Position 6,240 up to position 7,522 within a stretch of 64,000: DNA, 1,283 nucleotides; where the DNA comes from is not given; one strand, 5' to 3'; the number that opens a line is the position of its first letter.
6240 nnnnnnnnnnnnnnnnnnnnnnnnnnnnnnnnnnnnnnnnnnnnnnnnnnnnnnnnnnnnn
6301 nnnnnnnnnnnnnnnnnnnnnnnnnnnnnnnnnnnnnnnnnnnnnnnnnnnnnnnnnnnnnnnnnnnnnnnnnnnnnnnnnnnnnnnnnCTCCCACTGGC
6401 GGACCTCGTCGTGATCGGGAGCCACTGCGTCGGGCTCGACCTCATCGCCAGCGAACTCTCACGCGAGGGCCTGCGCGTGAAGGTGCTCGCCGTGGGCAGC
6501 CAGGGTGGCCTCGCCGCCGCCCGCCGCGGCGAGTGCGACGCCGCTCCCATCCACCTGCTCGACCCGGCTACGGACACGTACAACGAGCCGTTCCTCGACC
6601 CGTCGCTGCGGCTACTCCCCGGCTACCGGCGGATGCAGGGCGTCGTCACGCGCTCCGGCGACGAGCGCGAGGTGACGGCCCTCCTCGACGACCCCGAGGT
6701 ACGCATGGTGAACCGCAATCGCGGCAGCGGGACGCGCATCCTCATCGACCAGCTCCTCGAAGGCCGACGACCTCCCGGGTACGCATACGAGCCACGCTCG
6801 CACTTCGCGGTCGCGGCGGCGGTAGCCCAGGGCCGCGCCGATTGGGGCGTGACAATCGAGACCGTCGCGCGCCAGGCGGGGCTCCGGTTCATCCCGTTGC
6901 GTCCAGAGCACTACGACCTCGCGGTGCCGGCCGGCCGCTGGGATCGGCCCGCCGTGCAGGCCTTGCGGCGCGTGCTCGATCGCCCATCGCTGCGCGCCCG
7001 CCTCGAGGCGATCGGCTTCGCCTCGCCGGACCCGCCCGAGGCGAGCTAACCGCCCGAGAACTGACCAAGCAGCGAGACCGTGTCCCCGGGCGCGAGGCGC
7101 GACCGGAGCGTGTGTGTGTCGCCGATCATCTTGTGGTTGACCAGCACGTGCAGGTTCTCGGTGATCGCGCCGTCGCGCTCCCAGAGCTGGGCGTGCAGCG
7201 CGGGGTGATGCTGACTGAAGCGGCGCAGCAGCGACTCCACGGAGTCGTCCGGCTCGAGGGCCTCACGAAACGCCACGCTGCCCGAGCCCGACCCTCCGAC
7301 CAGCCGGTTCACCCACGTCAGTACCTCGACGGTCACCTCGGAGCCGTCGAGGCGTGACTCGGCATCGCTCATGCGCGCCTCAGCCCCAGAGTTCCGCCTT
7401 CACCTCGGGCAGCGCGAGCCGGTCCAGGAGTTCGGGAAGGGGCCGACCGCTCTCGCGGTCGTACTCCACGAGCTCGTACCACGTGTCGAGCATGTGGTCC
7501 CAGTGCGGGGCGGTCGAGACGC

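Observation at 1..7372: Tungsten-cofactor island: second AOR paralog, tupABC with TTTS-motif TupA, divergent ModE-like regulator, and two translationally coupled MoeA genes (one MoeA-PBP fusion)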

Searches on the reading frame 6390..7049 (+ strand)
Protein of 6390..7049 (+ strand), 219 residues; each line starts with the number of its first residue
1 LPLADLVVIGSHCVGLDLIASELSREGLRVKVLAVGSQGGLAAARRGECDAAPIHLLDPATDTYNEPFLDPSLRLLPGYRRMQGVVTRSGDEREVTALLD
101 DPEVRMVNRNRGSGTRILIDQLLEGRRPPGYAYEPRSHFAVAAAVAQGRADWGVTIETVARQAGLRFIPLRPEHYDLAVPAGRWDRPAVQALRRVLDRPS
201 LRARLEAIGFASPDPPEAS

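Call 9: search_solved_structures(query=window:6390-7049:+, max_evalue=1, show_alignments=3)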
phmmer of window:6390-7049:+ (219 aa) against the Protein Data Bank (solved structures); distinct sequences matched with E-value up to 1: 2.
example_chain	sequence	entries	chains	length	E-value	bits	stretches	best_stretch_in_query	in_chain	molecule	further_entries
3d1c_A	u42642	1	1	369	0.8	12.4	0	34-95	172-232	Flavin-containing Putative Monooxygenase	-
1am2_A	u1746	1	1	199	0.94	12.1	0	113-171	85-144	MXE GYRA INTEIN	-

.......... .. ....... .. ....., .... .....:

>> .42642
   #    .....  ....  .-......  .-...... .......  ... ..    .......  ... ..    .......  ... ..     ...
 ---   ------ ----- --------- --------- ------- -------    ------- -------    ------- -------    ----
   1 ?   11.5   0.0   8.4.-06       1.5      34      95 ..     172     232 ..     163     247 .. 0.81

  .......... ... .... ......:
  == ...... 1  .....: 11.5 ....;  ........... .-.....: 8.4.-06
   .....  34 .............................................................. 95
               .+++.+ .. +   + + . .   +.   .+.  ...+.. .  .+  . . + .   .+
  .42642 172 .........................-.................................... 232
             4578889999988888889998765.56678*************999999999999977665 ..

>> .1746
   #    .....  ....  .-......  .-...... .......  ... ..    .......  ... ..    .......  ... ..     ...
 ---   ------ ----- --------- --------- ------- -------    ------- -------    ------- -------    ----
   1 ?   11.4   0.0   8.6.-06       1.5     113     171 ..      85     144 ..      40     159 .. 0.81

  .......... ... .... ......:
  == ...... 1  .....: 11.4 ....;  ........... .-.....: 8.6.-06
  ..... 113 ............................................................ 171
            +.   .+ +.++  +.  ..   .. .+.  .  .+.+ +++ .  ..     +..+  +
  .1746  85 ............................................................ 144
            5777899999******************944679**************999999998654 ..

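Call 24: search_protein_representatives(protein=window:6396-7046:+)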
Query: 217 residues. Proteins with E-value up to 0.001 (for the whole library): 3118; up to 1e-10: 1519; up to 1e-30: 125. The best 150 are listed.
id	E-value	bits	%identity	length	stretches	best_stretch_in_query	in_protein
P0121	9.6e-67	240.9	69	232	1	41-211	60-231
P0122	1.6e-64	233.7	61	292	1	3-200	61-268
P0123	2.2e-64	233.2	60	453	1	2-209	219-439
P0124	2.3e-64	233.2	56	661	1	1-209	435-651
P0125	1.8e-63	230.3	57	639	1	3-211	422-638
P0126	3.6e-61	222.7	62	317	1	2-194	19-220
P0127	8.4e-61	221.5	54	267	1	2-209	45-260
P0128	3.5e-60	219.5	70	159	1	59-210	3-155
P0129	1.0e-59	217.9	65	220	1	2-182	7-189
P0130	6.7e-59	215.3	57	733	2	95-208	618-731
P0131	7.5e-59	215.2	54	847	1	2-209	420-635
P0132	1.2e-58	214.4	57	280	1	1-194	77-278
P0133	4.0e-57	209.5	52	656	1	2-210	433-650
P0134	8.3e-56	205.2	48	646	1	2-211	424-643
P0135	1.9e-54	200.7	56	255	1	2-209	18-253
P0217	6.8e-33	130.3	45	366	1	2-194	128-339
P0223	1.9e-32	128.9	50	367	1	4-192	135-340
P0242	5.9e-31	124.0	42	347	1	4-207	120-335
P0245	8.7e-31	123.4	44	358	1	2-210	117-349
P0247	1.5e-30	122.6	41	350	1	3-198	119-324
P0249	1.8e-30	122.4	45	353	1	3-198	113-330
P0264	1.0e-29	119.9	46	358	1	3-213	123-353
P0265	1.2e-29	119.7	46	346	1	2-203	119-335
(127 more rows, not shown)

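Call 25: search_protein_families(library=pfam, proteins=[P0242, P0245, P0247, P0249, P0264, P0265, P0217, P0223, P0131, P0130], max_evalue=0.001)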
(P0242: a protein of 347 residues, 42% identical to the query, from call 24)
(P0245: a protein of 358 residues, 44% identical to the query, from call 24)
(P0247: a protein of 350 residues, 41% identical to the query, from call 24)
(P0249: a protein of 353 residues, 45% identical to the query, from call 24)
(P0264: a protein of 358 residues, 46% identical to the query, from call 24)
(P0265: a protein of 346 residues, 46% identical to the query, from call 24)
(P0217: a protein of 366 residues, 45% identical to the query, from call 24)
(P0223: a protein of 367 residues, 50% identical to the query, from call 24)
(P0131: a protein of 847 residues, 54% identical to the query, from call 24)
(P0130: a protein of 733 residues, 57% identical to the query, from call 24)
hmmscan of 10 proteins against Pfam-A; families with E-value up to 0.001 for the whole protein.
P0242 (347 aa): 3 families
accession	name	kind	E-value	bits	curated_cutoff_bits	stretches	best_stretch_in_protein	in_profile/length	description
PF12727.12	PBP_like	-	2.3e-72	242.6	27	1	140-323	9-193/193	PBP superfamily domain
PF03454.20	MoeA_C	-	2.7e-08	34.3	22.1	1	44-110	5-72/72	MoeA C-terminal region (domain IV)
PF12974.12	Phosphonate-bd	-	3.4e-06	27.1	27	1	206-286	91-167/242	ABC transporter, phosphonate, periplasmic substrate-binding protein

P0245 (358 aa): 4 families
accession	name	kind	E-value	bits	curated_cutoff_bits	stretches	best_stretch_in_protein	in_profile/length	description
PF12727.12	PBP_like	-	2.5e-63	213.2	27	1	138-332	6-193/193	PBP superfamily domain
PF00126.33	HTH_1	-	3.4e-06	27.4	26.6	1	33-92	6-60/60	Bacterial regulatory helix-turn-helix protein, lysR family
PF13531.11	SBP_bac_11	-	2.5e-05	24.6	25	1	203-341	81-222/227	Bacterial extracellular solute-binding protein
PF12974.12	Phosphonate-bd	-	0.00029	20.7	27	1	202-300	86-172/242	ABC transporter, phosphonate, periplasmic substrate-binding protein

P0247 (350 aa): 4 families
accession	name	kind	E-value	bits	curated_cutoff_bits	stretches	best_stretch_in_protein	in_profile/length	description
PF12727.12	PBP_like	-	2.2e-63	213.3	27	1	138-321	9-193/193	PBP superfamily domain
PF13531.11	SBP_bac_11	-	1.1e-07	32.3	25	1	199-331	80-223/227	Bacterial extracellular solute-binding protein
PF00126.33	HTH_1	-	3.5e-07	30.5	26.6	1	27-86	5-59/60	Bacterial regulatory helix-turn-helix protein, lysR family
PF12974.12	Phosphonate-bd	-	6.6e-06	26.1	27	1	195-279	81-162/242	ABC transporter, phosphonate, periplasmic substrate-binding protein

P0249 (353 aa): 6 families
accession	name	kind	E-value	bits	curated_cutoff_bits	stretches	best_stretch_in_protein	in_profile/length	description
PF12727.12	PBP_like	-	1.2e-61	207.7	27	1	129-326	2-192/193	PBP superfamily domain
PF13531.11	SBP_bac_11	-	3.4e-06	27.4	25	1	199-338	82-224/227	Bacterial extracellular solute-binding protein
PF00126.33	HTH_1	-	1.8e-05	25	26.6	1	27-88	4-60/60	Bacterial regulatory helix-turn-helix protein, lysR family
PF03466.25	LysR_substrate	-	3e-05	24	28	0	113-172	7-66/209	LysR substrate binding domain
PF12974.12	Phosphonate-bd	-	0.00013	21.9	27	1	200-295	89-172/242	ABC transporter, phosphonate, periplasmic substrate-binding protein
PF12849.12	PBP_like_2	-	0.0002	21.7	27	1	129-243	30-155/267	PBP superfamily domain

P0264 (358 aa): 3 families
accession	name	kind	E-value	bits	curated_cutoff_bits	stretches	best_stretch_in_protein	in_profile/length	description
PF12727.12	PBP_like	-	4e-54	183.2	27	1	144-334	9-192/193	PBP superfamily domain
PF13531.11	SBP_bac_11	-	3.4e-10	40.5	25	1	202-348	77-226/227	Bacterial extracellular solute-binding protein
PF00126.33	HTH_1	-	2.9e-08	34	26.6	1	38-99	3-59/60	Bacterial regulatory helix-turn-helix protein, lysR family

P0265 (346 aa): 4 families
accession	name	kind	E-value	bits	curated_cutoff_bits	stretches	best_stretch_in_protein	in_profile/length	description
PF12727.12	PBP_like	-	1.3e-58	197.8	27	1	142-326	9-192/193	PBP superfamily domain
PF00126.33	HTH_1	-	7.5e-06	26.3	26.6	1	37-92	10-60/60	Bacterial regulatory helix-turn-helix protein, lysR family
PF12974.12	Phosphonate-bd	-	0.00011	22.1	27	1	206-289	89-166/242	ABC transporter, phosphonate, periplasmic substrate-binding protein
PF03466.25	LysR_substrate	-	0.0002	21.3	28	0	266-315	40-91/209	LysR substrate binding domain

P0217 (366 aa): 5 families
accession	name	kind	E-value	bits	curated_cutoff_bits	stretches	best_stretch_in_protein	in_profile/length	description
PF12727.12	PBP_like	-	7.2e-64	214.9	27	1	146-339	4-192/193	PBP superfamily domain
PF03454.20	MoeA_C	-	2.2e-16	60.2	22.1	1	51-121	1-71/72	MoeA C-terminal region (domain IV)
PF13531.11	SBP_bac_11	-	3.6e-09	37.2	25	1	212-352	82-225/227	Bacterial extracellular solute-binding protein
PF12974.12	Phosphonate-bd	-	6.1e-05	22.9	27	1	213-334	89-183/242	ABC transporter, phosphonate, periplasmic substrate-binding protein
PF12849.12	PBP_like_2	-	0.00065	20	27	0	142-278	27-175/267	PBP superfamily domain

P0223 (367 aa): 4 families
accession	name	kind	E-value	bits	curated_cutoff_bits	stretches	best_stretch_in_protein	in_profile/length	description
PF12727.12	PBP_like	-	2.4e-60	203.5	27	1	158-343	13-193/193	PBP superfamily domain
PF03454.20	MoeA_C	-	1.4e-12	48.1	22.1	1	57-126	2-72/72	MoeA C-terminal region (domain IV)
PF13531.11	SBP_bac_11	-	9.5e-06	26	25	1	214-344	79-214/227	Bacterial extracellular solute-binding protein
PF03466.25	LysR_substrate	-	0.00091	19.1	28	0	275-332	33-92/209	LysR substrate binding domain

P0131 (847 aa): 5 families
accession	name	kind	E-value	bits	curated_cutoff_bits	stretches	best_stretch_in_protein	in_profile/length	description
PF12727.12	PBP_like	-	2.9e-43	147.7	27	1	442-620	9-192/193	PBP superfamily domain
PF03453.22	MoeA_N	-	8.4e-40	136.5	30.8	1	24-179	13-160/160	MoeA N-terminal region (domain I and II)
PF12804.13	NTP_transf_3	-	4.7e-31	108.6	27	1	645-797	1-154/160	MobA-like NTP transferase domain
PF00994.29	MoCF_biosynth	-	4.8e-27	94.9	26.6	1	192-329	1-143/144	Probable molybdopterin binding domain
PF03454.20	MoeA_C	-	8.6e-14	52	22.1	1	343-413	1-72/72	MoeA C-terminal region (domain IV)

P0130 (733 aa): 4 families
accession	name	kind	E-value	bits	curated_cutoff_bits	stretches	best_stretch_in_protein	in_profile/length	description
PF12727.12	PBP_like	-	3.6e-44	150.7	27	1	522-717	9-192/193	PBP superfamily domain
PF03453.22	MoeA_N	-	2.4e-42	144.8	30.8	1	33-209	16-160/160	MoeA N-terminal region (domain I and II)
PF00994.29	MoCF_biosynth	-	3.4e-25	88.9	26.6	1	222-363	1-143/144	Probable molybdopterin binding domain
PF03454.20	MoeA_C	-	4.6e-13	49.6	22.1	1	452-493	30-72/72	MoeA C-terminal region (domain IV)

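Call 37: predict_structure(alignment_id=A1)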
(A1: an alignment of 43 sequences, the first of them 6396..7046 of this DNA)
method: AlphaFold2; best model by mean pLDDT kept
length: 217 residues; sequences in the alignment: 43
mean_pLDDT: 96.4   pTM: 0.89
mean pLDDT of the five models: 96.4, 96.3, 96.0, 96.0, 95.8
residues with pLDDT >= 90: 207; 70-90: 6; 50-70: 3; < 50: 1
segments of 3 or more residues with pLDDT < 50: none
pLDDT, mean of each block of 10 residues (from residue 1): 97 97 98 97 98 97 98 98 98 97 96 96 97 97 98 98 98 98 98 97 95 67
secondary structure, 60 per line:
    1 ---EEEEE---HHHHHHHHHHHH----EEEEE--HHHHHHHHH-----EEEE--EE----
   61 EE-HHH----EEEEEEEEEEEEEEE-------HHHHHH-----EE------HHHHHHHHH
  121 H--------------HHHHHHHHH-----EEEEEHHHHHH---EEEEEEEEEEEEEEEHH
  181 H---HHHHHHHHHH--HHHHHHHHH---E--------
elements in order: E4-8 H12-23 E28-32 H35-43 E49-52 E71-85 H93-98 H112-121 H136-144 E150-154 H155-160 E164-178 H185-194 H197-205

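Call 43: fold_search(model_id=the predicted structure, library=pdb)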
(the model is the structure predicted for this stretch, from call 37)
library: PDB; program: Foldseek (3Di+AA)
matches with E <= 10: 1709; with E <= 0.001: 1164
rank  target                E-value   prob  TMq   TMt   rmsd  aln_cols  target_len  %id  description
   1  1twy_B                7.2e-12  1.00  0.71  0.64   4.7       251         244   15  Crystal structure of an ABC-type phosphate transport receptor from Vibrio cholerae (released 2004-12-21)
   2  1twy_F                2.3e-11  1.00  0.70  0.63   5.0       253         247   15  Crystal structure of an ABC-type phosphate transport receptor from Vibrio cholerae (released 2004-12-21)
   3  1twy_A                2.7e-11  1.00  0.67  0.60   5.1       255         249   14  Crystal structure of an ABC-type phosphate transport receptor from Vibrio cholerae (released 2004-12-21)
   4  1twy_E                3.3e-11  1.00  0.67  0.60   5.1       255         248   14  Crystal structure of an ABC-type phosphate transport receptor from Vibrio cholerae (released 2004-12-21)
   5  8h3z_B                7.7e-11  1.00  0.66  0.73   3.0       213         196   16  Crystal structure of the effector-binding domain of the LysR-type trasncription factor NtcB from Anabaena PCC 7120 (released 2023-10-04)
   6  6g1d_D                1.2e-10  1.00  0.67  0.48   3.8       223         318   18  Corynebacterium glutamicum OxyR C206 mutant (released 2018-12-05)
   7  8h3z_A                1.3e-10  1.00  0.68  0.71   3.0       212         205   17  Crystal structure of the effector-binding domain of the LysR-type trasncription factor NtcB from Anabaena PCC 7120 (released 2023-10-04)
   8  8sbf_B                2.6e-10  1.00  0.70  0.53   2.9       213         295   14  Full-length structure of the LysR-type transcriptional regulator, ACIAD0746, from Acinetobacter baylyi (released 2024-04-17)
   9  6g4r_E                2.7e-10  1.00  0.63  0.46   4.3       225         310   17  Corynebacterium glutamicum OxyR C206S mutant, H2O2-bound (released 2018-12-05)
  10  6g1d_C                3.3e-10  1.00  0.64  0.47   4.5       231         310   16  Corynebacterium glutamicum OxyR C206 mutant (released 2018-12-05)
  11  3hfu_C                3.7e-10  1.00  0.65  0.69   3.4       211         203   19  Crystal structure of the ligand binding domain of E. coli CynR with its specific effector azide (released 2009-06-09)
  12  5z50_A                3.7e-10  1.00  0.69  0.65   6.9       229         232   15  Crystal structure of PaCysB regulatory domain (released 2019-01-23)
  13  6g4r_B                4.2e-10  1.00  0.65  0.46   3.9       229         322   16  Corynebacterium glutamicum OxyR C206S mutant, H2O2-bound (released 2018-12-05)
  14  3hfu_A                5.4e-10  1.00  0.65  0.69   3.5       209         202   19  Crystal structure of the ligand binding domain of E. coli CynR with its specific effector azide (released 2009-06-09)
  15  4exl_A                6.1e-10  1.00  0.70  0.59   4.6       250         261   13  Crystal structure of phosphate ABC transporter, periplasmic phosphate-binding protein PstS 1 (PBP1) from Streptococcus (released 2012-05-30)
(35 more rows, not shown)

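Call 49: search_protein_families(library=pfam, proteins=[window:6396-7046:+], max_evalue=10)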
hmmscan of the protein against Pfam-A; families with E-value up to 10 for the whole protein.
window:6396-7046:+ (217 aa): 5 families
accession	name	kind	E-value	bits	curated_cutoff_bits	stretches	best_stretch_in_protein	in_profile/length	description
PF12727.12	PBP_like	-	2.2e-52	177.5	27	1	19-194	2-192/193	PBP superfamily domain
PF03466.25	LysR_substrate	-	0.00012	22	28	1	25-194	34-204/209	LysR substrate binding domain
PF13531.11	SBP_bac_11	-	0.00062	20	25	1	138-208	146-226/227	Bacterial extracellular solute-binding protein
PF12974.12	Phosphonate-bd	-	0.081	12.7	27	1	134-161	143-170/242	ABC transporter, phosphonate, periplasmic substrate-binding protein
PF12849.12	PBP_like_2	-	0.095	12.9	27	1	24-53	36-65/267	PBP superfamily domain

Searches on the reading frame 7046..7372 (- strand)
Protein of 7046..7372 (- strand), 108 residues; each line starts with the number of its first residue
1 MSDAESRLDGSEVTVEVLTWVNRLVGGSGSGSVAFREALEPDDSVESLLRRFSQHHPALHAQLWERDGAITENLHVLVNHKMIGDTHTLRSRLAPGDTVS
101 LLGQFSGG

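Call 5: search_protein_families(library=pfam, proteins=[window:7046-7372:-], max_evalue=0.001)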
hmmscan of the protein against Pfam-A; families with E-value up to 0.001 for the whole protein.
window:7046-7372:- (108 aa): 1 family
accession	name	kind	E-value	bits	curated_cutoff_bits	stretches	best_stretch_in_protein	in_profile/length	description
PF02597.26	ThiS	-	0.00011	23.1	22.5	1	41-108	20-76/76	ThiS family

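Call 6: search_protein_families(library=ncbifam, proteins=[window:7046-7372:-], max_evalue=0.001)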
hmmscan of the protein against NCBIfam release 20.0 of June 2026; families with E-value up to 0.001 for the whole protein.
window:7046-7372:- (108 aa): 2 families
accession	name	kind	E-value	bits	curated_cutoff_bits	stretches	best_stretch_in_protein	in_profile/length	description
NF041918.1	SAMP1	equivalog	2e-08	34.7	60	1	37-108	20-91/91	ubiquitin-like small modifier protein 1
TIGR01687.1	moaD_arch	subfamily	1.3e-06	28.8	49.5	1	41-108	22-88/88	MoaD family protein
